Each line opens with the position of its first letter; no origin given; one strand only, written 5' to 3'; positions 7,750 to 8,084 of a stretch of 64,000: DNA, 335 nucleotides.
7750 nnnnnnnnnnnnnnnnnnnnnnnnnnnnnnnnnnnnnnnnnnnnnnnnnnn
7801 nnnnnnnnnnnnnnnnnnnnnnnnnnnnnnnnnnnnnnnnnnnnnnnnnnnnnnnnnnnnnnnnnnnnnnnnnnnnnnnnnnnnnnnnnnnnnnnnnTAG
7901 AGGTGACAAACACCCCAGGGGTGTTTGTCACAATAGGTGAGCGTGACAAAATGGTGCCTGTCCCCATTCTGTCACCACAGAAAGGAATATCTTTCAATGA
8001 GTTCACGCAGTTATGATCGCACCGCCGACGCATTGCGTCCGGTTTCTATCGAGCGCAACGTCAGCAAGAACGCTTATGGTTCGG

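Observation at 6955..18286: Family of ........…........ palindromic intergenic repeats (at least five copies)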

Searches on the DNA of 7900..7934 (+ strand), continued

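Call 98: search_with_rna_model(model_id=R1, sources=[L167, L168, L169], max_evalue=1, filters=off)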
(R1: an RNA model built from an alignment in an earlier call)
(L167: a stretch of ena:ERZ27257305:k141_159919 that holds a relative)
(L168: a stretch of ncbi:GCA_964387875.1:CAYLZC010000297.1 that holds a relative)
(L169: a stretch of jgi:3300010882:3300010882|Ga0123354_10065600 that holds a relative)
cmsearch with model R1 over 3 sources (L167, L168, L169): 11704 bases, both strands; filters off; matches with E-value up to 1: 11.
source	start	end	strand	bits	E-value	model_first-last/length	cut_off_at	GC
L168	2308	2342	-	30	1e-07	1-35/35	no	0.51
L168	2308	2342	+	27.6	5.6e-07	1-35/35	no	0.51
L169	1408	1442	+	15.4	0.0041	1-35/35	no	0.54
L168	1115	1137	-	14.6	0.0072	7-29/35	no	0.52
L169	2827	2865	+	13.3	0.018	1-35/35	no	0.44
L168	1115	1137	+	11.8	0.054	7-29/35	no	0.52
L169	247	263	-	10.9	0.11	1-35/35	no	0.47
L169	247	263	+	10.5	0.14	1-35/35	no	0.47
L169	1408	1442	-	10.3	0.16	1-35/35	no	0.54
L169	2827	2865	-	9.5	0.29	1-35/35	no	0.44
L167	2455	2471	-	8.5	0.59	1-35/35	no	0.59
